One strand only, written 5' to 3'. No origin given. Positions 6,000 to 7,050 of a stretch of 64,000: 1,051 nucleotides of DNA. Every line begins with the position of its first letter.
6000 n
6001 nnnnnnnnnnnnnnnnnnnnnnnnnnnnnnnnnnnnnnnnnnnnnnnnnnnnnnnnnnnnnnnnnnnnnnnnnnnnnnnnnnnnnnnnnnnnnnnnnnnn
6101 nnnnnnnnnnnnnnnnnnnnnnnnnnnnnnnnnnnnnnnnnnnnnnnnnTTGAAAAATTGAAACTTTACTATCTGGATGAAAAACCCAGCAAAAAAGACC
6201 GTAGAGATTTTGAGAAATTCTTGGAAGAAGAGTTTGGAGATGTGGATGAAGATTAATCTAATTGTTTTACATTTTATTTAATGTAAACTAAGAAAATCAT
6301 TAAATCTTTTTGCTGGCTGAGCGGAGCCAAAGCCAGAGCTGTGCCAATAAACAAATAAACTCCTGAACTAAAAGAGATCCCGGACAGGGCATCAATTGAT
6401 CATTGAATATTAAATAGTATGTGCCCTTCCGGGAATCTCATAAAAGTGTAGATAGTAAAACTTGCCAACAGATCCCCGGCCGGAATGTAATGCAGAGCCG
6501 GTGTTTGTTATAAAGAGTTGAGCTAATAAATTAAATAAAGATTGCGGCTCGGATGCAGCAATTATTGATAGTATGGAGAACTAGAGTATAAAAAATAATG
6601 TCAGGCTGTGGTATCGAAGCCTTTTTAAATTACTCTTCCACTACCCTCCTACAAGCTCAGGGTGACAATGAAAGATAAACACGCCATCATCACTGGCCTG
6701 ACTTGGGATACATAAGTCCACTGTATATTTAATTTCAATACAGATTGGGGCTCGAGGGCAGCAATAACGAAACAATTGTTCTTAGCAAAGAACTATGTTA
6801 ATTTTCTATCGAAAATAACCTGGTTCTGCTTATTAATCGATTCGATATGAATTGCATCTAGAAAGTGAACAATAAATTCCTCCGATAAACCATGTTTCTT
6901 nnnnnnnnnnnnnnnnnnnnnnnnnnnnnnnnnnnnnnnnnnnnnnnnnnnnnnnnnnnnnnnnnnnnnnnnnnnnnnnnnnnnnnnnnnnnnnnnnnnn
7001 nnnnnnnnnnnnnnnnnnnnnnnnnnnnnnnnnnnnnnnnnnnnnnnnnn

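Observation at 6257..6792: A GC-enriched, hairpin-rich 536-bp gap between convergent gene ends may hold an unannotated structured RNA.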

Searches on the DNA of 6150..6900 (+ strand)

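Call 4: search_rna_families(source=window, start=6150, end=6900, threshold=evalue, max_evalue=10, show_alignments=3)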
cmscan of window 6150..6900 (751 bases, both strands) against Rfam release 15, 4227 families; matches with E-value up to 10: 4.
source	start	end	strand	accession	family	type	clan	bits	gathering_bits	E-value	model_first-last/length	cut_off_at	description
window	6673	6831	-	RF00092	SNORA63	Gene; snRNA; snoRNA; HACA-box;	-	18.3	90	2.3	1-130/130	no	Small nucleolar RNA SNORA63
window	6240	6332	+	RF01183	SNORD19B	Gene; snRNA; snoRNA; CD-box;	CL00048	18.1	50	6.6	1-84/84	no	Small nucleolar RNA SNORD19B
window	6266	6287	-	RF00932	mir-471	Gene; miRNA;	-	15.8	80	4.2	23-44/66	no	mir-471 microRNA precursor family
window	6150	6272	-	RF02091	DAOA-AS1_2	Gene; lncRNA;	-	10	43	6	1-148/205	3'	DAOA antisense RNA 1 conserved region 2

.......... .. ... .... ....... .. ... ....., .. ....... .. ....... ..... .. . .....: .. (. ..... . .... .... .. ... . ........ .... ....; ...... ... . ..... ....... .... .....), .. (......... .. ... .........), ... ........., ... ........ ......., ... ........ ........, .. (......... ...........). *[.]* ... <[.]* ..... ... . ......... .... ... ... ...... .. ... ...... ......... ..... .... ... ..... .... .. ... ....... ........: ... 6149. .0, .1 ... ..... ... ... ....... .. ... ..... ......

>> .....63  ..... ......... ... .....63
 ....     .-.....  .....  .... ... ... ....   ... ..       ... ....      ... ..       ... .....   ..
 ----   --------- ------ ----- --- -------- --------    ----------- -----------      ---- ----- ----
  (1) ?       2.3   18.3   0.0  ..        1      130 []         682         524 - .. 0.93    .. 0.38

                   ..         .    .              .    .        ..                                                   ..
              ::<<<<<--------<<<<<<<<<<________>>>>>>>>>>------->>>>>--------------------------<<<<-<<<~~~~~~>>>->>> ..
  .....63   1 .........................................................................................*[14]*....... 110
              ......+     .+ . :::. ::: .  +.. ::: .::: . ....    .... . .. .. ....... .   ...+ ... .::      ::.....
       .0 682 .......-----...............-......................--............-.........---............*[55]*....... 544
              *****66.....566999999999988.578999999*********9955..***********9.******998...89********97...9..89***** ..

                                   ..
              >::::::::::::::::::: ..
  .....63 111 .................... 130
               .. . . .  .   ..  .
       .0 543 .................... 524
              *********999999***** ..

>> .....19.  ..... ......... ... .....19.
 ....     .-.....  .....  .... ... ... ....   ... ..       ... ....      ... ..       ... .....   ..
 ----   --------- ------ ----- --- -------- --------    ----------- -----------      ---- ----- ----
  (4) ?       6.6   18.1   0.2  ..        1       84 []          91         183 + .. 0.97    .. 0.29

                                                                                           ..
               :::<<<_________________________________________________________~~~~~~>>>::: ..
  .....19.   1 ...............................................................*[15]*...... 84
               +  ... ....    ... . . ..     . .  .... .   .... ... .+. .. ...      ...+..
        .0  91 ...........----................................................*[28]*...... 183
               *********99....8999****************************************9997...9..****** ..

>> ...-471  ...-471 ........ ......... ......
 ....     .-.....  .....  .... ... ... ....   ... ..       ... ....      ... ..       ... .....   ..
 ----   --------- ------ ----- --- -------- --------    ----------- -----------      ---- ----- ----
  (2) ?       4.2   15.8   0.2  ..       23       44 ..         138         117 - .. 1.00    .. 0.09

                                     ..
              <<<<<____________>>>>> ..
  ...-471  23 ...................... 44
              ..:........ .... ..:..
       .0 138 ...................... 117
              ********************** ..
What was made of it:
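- On Known structured RNA families (Rfam 15, including tmRNA, RNase P, SRP, 6S): At E<=10 there are only eukaryotic snoRNA, miRNA and lncRNA models at 10-18 bits, against thresholds of 43-90 (call 4).
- At E<=10 the only hits in the region are eukaryotic snoRNA, miRNA and lncRNA models, far below their gathering scores (call 4).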

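Call 34: search_dna_similar(query=window:6257-6792:+, collection=phages, mode=distant, max_evalue=0.01)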
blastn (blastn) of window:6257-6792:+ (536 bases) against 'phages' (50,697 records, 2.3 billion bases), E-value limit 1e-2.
No match.

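Call 35: search_dna_similar(query=window:6257-6792:+, collection=plasmids, mode=distant, max_evalue=0.01)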
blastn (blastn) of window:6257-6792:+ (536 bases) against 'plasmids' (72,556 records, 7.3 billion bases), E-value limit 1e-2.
No match.

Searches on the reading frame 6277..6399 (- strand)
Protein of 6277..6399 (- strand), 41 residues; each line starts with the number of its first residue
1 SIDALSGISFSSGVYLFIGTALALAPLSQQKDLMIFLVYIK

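Call 65: search_protein_families(library=pfam, proteins=[window:6277-6399:-], max_evalue=10)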
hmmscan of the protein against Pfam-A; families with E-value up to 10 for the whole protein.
window:6277-6399:- (41 aa): 0 families

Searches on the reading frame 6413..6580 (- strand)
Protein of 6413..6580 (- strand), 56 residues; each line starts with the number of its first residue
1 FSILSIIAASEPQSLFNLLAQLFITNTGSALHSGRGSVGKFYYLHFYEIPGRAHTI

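Call 62: search_protein_representatives(protein=window:6413-6580:-)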
Query: 56 residues. Proteins with E-value up to 0.001 (for the whole library): 3; up to 1e-10: 2; up to 1e-30: 0. The best 3 are listed.
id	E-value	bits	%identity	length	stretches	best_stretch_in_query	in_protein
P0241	2.0e-22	93.4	37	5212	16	3-39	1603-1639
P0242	3.7e-11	58.3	45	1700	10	19-47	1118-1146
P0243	8.2e-04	35.5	29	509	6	29-54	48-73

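Call 65: search_protein_families(library=pfam, proteins=[window:6413-6580:-], max_evalue=10)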
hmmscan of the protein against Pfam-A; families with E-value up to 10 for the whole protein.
window:6413-6580:- (56 aa): 0 families
